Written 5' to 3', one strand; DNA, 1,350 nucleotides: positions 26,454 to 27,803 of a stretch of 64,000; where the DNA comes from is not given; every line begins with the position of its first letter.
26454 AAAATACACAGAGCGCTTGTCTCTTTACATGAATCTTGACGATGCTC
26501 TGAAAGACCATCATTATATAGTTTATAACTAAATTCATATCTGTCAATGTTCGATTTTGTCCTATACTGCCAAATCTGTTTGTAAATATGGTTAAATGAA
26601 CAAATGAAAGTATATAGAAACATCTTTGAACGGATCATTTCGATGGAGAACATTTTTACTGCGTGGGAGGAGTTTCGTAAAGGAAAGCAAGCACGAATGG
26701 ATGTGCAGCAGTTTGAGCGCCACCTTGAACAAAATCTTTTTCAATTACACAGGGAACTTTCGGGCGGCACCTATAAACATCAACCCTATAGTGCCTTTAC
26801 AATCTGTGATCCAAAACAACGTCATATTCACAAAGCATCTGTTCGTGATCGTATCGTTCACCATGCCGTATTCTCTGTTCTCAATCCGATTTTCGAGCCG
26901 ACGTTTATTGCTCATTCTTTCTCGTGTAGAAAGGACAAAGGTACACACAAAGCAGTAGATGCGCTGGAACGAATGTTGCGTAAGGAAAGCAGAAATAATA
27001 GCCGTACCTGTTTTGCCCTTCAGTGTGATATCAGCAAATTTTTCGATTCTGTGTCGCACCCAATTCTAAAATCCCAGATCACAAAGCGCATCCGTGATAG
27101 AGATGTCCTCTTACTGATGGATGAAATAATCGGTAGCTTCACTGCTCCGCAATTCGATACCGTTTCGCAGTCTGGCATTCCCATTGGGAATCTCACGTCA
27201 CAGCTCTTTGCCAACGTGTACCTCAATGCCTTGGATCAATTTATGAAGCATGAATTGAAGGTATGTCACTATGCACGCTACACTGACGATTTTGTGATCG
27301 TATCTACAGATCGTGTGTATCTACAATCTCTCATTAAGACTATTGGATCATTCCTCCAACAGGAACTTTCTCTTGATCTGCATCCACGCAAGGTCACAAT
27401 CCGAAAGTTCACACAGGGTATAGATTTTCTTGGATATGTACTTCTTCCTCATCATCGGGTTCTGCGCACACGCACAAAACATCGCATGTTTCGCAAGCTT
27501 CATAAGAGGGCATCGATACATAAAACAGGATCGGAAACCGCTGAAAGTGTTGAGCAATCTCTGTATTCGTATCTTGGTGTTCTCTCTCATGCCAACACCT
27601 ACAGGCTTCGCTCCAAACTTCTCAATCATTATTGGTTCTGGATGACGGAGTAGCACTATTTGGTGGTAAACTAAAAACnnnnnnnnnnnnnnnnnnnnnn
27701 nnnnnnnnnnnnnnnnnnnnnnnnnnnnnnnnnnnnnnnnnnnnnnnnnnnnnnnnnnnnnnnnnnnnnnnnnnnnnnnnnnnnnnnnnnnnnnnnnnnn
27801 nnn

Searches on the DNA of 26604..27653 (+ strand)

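Call 63: search_with_rna_model(model_id=R1, sources=[L002, L003, L004, L005, L006, L007, L008, L009, L010, L011, L012, L013, L014, L015, L016, L017, L018, L019, L020, L021, L022, L023, L024, L025, L026, L027, L028, L029, L030, L031, L032, L033, L034, L035, L036, L037, L038, L039, L040, L041, L042, L043, L044, L045, L046, L047, L048, L049, L050, L051, L052, L053, L054, L055, L056, L057, L058, L059, L060, L061, L062, L063, L064, L065, L066, L067, L068, L069, L070, L071, L072, L073, L074, L075, L076, L077, L078, L079, L080, L081], max_evalue=10, show_alignments=6)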
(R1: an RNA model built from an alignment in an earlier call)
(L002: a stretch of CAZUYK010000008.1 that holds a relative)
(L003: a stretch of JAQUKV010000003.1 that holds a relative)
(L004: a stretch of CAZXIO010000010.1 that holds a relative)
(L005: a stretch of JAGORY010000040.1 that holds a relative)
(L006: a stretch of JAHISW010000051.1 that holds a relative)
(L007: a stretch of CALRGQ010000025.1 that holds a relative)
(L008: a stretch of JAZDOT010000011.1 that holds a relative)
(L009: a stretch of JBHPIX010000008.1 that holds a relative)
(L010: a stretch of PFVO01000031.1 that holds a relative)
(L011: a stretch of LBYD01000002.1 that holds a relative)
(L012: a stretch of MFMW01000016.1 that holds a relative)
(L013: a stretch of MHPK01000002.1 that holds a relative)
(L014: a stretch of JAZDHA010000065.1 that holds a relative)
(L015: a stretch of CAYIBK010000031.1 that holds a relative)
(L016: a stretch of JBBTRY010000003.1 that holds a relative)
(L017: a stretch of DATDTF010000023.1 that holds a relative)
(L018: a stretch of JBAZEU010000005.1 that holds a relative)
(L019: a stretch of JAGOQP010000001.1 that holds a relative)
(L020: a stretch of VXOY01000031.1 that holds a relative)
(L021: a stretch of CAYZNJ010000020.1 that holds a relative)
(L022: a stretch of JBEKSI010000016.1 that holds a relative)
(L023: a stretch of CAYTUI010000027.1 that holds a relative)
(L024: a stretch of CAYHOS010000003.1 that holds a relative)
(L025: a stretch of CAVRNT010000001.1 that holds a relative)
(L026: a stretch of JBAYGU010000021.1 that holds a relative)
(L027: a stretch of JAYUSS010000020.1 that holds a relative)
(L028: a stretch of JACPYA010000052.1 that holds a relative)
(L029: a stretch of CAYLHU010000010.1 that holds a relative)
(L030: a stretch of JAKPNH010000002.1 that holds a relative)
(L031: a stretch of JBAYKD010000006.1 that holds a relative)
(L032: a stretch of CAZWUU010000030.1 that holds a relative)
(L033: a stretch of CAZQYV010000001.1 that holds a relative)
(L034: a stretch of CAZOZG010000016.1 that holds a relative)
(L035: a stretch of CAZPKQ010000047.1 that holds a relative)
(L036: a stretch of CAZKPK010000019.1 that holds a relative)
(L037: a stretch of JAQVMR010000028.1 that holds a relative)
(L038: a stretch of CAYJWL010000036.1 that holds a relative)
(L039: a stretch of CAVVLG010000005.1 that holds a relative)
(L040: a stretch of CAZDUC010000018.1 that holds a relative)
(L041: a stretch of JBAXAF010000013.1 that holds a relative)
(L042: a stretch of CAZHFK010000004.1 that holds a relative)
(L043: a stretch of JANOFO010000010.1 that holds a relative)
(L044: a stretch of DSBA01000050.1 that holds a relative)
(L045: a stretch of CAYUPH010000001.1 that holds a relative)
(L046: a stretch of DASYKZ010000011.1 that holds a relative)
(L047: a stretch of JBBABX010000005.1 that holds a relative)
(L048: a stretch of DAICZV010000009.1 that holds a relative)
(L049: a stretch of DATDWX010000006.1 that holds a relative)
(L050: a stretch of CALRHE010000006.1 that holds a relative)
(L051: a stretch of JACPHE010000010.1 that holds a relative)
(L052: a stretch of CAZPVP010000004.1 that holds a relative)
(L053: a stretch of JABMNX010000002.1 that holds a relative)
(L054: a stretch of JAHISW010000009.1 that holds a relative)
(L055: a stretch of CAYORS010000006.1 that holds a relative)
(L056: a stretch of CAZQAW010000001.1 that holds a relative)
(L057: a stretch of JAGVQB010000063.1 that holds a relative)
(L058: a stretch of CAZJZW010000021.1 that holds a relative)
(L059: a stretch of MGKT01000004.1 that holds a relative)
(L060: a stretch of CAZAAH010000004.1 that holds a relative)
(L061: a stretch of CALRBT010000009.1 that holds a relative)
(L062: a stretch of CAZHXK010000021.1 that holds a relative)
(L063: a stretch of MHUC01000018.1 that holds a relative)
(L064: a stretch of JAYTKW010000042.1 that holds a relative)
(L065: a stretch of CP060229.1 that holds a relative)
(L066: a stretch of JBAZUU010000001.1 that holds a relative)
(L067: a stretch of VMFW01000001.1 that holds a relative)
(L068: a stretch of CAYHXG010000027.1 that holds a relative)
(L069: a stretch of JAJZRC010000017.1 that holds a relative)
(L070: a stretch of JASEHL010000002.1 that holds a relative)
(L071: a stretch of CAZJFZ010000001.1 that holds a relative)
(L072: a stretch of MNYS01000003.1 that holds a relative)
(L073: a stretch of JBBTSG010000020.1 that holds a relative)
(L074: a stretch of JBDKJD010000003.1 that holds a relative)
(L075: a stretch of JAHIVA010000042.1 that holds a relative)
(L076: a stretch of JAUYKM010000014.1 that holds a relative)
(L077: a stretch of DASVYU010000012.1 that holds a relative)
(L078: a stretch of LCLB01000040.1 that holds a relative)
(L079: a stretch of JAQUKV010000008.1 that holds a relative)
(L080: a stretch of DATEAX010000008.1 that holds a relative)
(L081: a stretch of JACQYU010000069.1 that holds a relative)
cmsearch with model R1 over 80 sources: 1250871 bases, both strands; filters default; matches with E-value up to 10: 11.
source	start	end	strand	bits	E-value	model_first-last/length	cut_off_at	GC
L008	19777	19814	+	27.7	0.00035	1-38/38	no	0.71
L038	3105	3126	+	19.9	0.056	6-28/38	no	0.64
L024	19843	19866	-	18.4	0.15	7-27/38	no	0.62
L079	5697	5724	+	18.1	0.18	7-27/38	no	0.64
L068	6418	6433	-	16.9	0.4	8-26/38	no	0.69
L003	3414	3434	+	14.8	1.5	8-26/38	no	0.67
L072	14433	14466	+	14.6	1.7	1-38/38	no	0.68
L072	12149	12175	-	14.4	2.1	1-38/38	no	0.74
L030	18784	18802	-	13.8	3.1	7-27/38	no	0.68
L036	10826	10846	-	13.3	4.1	1-38/38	no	0.81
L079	271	298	+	12.4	7.3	8-26/38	no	0.68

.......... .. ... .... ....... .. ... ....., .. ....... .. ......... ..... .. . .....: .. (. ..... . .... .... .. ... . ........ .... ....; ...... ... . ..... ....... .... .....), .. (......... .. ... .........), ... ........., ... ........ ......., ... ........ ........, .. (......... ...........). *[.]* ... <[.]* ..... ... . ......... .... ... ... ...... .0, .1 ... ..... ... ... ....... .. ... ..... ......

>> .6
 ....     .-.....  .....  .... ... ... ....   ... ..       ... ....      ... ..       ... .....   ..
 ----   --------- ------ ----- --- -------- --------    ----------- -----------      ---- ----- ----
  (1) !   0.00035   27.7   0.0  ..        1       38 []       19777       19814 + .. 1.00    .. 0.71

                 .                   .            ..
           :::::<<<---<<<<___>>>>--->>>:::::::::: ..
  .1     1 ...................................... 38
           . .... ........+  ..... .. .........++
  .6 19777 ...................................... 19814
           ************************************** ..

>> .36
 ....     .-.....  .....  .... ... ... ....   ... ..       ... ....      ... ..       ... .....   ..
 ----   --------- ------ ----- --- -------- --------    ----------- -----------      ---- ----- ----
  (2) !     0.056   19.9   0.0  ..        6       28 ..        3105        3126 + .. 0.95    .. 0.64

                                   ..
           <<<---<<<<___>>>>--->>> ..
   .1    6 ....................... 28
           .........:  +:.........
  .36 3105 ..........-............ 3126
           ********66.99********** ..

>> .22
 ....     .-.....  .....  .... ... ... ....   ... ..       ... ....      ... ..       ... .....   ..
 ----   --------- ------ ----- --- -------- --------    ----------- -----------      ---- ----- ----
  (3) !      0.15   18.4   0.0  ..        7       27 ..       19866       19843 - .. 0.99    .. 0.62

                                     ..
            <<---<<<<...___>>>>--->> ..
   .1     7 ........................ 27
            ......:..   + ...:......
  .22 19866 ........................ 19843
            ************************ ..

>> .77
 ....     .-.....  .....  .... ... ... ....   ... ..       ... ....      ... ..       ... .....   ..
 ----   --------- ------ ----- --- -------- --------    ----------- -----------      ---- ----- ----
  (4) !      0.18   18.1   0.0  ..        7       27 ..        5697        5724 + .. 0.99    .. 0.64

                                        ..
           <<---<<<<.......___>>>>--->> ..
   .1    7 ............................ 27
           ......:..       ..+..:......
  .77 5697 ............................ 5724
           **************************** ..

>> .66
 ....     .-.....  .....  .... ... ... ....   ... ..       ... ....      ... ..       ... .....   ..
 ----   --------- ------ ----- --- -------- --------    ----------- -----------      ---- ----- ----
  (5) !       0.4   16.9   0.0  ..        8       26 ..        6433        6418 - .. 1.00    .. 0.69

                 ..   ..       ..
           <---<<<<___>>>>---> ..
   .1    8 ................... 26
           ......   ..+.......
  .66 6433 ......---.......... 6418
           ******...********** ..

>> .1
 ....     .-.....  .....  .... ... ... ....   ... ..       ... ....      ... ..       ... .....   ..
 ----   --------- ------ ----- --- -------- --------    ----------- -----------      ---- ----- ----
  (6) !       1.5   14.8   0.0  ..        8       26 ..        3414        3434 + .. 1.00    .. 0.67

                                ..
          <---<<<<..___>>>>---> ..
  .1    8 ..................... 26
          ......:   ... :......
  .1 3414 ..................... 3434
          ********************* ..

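Call 78: search_with_rna_model(model_id=R1, sources=[L205, L206, L207, L208, L209, L210, L211, L204, L001], max_evalue=10)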
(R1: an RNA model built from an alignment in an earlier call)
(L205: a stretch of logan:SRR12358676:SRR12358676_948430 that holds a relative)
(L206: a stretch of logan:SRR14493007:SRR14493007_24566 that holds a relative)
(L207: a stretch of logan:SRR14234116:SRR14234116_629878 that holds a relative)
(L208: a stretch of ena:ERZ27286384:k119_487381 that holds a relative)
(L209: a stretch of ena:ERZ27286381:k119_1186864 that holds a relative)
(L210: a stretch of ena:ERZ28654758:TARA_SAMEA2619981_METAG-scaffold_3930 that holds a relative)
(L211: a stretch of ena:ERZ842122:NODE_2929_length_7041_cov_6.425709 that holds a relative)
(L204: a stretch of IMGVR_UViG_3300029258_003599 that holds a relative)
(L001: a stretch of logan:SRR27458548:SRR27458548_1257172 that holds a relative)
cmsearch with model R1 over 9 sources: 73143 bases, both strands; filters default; matches with E-value up to 10: 1.
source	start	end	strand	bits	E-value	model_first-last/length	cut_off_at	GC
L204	2180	2214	+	47.5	5.5e-11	1-38/38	no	0.63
